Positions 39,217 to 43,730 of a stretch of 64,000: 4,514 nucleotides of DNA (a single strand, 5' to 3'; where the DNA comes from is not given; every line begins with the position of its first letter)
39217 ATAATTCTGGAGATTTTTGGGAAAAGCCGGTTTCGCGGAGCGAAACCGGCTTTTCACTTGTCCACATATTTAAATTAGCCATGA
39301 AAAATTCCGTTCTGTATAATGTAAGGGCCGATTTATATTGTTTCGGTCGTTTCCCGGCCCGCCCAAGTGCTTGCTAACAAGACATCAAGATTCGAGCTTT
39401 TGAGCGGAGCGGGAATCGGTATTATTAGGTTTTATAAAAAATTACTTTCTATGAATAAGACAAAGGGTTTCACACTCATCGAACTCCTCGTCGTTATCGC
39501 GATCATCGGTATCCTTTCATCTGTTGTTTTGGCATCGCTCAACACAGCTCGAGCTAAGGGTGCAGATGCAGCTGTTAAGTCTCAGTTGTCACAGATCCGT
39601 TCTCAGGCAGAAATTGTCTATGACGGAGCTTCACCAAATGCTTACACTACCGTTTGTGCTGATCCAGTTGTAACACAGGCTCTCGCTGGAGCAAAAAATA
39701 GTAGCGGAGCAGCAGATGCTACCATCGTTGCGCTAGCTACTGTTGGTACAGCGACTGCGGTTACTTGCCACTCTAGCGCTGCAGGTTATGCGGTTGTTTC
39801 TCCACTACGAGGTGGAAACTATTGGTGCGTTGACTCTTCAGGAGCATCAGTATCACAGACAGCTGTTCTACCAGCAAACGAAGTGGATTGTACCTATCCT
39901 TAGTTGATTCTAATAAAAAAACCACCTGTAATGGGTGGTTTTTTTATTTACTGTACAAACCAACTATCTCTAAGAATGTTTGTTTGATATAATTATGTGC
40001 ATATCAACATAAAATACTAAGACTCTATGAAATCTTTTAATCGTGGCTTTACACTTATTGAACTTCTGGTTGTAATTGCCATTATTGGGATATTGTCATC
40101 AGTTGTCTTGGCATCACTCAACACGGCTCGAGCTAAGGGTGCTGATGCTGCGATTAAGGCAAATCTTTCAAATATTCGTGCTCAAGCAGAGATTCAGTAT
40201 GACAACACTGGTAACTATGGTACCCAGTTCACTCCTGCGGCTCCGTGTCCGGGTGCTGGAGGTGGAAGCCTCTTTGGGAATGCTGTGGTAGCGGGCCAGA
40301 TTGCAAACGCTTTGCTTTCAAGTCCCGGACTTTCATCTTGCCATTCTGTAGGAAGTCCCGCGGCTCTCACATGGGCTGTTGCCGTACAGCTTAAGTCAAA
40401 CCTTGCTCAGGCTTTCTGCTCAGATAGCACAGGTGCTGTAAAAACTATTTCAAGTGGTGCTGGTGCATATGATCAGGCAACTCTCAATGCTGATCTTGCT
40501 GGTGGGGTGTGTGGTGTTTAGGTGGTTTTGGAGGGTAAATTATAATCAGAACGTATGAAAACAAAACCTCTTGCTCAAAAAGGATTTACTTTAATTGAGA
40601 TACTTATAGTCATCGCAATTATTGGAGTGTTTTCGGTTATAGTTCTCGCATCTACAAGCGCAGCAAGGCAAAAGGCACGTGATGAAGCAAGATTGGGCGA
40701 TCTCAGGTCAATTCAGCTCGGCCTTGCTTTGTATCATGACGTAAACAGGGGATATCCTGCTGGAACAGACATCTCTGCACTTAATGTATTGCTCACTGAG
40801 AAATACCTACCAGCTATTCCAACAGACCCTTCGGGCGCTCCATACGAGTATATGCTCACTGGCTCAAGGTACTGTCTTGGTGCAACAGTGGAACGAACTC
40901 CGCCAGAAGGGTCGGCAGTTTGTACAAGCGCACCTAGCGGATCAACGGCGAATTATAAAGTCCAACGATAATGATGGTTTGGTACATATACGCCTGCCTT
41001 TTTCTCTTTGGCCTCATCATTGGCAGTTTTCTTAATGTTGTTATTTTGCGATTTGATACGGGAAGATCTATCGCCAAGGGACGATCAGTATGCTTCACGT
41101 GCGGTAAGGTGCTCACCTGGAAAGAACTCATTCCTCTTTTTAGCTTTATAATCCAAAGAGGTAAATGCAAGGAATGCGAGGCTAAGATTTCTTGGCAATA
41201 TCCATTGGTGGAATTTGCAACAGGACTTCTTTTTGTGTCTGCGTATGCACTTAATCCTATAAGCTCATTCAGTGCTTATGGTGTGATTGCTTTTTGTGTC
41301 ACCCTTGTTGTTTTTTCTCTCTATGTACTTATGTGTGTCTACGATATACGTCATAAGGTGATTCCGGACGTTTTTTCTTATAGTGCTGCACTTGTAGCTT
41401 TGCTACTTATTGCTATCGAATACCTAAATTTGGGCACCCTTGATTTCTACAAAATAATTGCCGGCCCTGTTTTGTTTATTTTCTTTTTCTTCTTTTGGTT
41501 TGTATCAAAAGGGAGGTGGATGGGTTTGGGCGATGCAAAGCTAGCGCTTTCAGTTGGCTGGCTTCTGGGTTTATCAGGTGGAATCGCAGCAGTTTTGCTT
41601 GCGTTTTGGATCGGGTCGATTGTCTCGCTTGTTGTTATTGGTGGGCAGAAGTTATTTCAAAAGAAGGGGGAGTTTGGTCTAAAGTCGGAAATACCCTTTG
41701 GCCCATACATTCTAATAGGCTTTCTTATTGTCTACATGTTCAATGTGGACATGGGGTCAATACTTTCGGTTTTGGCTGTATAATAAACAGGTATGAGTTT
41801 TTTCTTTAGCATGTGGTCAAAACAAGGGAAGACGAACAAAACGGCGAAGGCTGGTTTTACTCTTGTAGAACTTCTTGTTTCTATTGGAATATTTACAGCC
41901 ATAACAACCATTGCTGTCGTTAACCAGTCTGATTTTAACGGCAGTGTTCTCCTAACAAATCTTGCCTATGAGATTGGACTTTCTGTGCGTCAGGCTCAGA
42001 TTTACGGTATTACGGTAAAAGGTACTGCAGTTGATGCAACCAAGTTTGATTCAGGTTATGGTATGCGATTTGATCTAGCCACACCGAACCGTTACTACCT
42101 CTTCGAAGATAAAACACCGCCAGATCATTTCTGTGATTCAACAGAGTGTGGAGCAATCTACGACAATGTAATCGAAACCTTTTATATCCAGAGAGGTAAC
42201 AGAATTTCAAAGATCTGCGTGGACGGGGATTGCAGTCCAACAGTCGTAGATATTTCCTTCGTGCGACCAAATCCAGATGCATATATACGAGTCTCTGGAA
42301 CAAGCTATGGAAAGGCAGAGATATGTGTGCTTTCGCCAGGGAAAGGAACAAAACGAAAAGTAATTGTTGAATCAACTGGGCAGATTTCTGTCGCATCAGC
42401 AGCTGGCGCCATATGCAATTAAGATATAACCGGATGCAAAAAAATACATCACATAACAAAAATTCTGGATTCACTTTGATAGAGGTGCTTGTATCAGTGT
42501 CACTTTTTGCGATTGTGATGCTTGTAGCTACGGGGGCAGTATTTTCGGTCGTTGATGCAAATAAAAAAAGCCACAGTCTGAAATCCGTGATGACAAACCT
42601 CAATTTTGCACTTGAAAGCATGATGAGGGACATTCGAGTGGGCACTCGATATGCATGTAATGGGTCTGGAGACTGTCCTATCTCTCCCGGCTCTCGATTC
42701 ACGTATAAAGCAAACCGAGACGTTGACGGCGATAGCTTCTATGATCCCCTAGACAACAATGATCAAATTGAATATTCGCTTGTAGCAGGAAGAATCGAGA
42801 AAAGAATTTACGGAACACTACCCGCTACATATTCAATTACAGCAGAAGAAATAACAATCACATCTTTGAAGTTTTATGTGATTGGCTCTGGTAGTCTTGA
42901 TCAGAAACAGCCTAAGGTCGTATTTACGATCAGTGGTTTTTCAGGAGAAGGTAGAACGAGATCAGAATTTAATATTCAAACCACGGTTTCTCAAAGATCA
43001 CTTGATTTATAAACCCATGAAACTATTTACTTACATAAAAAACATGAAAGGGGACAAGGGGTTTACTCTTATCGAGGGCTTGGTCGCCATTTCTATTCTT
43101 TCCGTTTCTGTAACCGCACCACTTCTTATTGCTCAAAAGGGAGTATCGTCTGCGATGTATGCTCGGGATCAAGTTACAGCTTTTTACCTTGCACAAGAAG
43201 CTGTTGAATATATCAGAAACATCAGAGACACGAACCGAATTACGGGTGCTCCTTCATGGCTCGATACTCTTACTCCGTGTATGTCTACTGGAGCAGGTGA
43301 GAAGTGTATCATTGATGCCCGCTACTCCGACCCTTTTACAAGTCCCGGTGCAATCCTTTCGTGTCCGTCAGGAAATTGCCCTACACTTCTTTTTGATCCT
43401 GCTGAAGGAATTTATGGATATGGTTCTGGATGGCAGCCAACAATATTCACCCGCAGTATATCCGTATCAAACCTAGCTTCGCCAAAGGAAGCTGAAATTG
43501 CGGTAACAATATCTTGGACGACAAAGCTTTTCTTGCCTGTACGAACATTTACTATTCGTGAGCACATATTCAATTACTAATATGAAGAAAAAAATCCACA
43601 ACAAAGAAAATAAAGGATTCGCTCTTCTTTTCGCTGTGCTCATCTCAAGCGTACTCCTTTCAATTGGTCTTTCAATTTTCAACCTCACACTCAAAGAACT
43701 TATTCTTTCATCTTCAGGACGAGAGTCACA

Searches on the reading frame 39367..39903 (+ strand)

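Call 52: search_protein_families(library=pfam, proteins=[window:39367-39903:+], max_evalue=0.001)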
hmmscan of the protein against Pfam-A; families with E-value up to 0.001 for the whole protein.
window:39367-39903:+ (178 aa): 1 family
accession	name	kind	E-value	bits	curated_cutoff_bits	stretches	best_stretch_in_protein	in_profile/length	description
PF07963.17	N_methyl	-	2e-09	37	21.2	1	29-55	1-27/27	Prokaryotic N-terminal methylation motif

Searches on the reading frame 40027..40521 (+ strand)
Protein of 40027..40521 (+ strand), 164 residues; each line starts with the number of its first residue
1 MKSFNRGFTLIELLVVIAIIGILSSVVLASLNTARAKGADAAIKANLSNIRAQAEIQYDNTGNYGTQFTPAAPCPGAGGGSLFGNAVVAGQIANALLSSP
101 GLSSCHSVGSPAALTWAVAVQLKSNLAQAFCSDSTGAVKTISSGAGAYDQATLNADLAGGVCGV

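Call 52: search_protein_families(library=pfam, proteins=[window:40027-40521:+], max_evalue=0.001)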
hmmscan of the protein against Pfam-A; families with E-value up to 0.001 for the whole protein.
window:40027-40521:+ (164 aa): 1 family
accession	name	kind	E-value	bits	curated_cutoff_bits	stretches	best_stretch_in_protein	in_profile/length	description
PF07963.17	N_methyl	-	2.7e-09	36.6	21.2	1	5-28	4-27/27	Prokaryotic N-terminal methylation motif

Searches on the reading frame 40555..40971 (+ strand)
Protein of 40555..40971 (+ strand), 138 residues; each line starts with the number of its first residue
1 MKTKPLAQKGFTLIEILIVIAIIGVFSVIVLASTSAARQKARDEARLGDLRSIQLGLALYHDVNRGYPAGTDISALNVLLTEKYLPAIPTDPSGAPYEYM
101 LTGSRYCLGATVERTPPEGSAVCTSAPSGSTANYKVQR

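Call 53: search_protein_families(library=pfam, proteins=[window:40555-40971:+], max_evalue=0.001)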
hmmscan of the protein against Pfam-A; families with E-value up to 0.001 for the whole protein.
window:40555-40971:+ (138 aa): 1 family
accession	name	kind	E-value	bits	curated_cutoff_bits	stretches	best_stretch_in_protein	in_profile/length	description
PF07963.17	N_methyl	-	1.2e-07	31.4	21.2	1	8-31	4-27/27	Prokaryotic N-terminal methylation motif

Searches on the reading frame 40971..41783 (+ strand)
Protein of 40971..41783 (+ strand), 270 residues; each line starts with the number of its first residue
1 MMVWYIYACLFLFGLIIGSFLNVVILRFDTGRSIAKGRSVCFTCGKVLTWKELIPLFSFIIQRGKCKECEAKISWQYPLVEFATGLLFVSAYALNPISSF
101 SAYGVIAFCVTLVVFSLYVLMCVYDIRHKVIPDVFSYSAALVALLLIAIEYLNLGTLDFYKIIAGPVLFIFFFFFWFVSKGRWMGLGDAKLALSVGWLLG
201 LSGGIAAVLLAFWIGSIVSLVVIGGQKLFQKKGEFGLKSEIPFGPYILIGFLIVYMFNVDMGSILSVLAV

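Call 53: search_protein_families(library=pfam, proteins=[window:40971-41783:+], max_evalue=0.001)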
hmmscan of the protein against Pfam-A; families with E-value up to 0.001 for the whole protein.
window:40971-41783:+ (270 aa): 2 families
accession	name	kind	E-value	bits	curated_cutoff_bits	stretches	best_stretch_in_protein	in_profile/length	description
PF06750.18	A24_N_bact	-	2.2e-31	108.2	23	1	12-92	1-81/84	Bacterial Peptidase A24 N-terminal domain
PF01478.23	Peptidase_A24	-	8.4e-11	42.7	26.5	1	112-219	1-103/104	Type IV leader peptidase family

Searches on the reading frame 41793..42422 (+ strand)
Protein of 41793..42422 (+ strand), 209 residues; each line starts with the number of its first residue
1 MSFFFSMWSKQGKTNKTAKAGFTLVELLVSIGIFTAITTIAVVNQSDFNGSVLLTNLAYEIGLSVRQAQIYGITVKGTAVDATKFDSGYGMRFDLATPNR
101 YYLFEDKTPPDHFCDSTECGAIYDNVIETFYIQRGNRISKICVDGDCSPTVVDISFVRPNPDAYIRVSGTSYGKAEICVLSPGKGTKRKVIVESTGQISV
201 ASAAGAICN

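Call 53: search_protein_families(library=pfam, proteins=[window:41793-42422:+], max_evalue=0.001)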
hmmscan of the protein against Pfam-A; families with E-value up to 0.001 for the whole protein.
window:41793-42422:+ (209 aa): 1 family
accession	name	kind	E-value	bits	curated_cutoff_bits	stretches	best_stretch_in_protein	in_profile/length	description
PF07963.17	N_methyl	-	1.7e-05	24.6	21.2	1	18-41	3-26/27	Prokaryotic N-terminal methylation motif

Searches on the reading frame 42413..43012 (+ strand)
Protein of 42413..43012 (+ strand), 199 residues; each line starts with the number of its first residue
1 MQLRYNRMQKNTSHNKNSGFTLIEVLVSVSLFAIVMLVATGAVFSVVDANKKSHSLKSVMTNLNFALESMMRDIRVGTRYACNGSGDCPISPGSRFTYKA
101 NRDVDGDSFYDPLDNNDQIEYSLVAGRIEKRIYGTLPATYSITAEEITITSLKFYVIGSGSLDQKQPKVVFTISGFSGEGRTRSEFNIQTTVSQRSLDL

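Call 53: search_protein_families(library=pfam, proteins=[window:42413-43012:+], max_evalue=0.001)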
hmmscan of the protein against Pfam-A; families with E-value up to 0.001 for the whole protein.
window:42413-43012:+ (199 aa): 1 family
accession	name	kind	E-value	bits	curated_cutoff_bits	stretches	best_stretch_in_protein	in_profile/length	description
PF07963.17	N_methyl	-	2.9e-09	36.5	21.2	1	15-39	2-26/27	Prokaryotic N-terminal methylation motif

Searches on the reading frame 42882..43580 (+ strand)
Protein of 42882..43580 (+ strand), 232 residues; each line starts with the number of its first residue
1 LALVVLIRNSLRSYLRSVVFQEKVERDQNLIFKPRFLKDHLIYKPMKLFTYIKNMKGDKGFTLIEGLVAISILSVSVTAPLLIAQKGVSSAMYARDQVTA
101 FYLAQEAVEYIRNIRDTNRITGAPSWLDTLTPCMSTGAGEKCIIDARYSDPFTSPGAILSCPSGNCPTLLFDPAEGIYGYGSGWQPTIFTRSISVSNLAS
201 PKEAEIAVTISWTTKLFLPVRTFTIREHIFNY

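Call 53: search_protein_families(library=pfam, proteins=[window:42882-43580:+], max_evalue=0.001)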
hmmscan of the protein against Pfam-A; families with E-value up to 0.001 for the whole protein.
window:42882-43580:+ (232 aa): 1 family
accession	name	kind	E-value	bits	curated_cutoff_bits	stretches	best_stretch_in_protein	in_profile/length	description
PF07963.17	N_methyl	-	1.5e-06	28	21.2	1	55-78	1-24/27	Prokaryotic N-terminal methylation motif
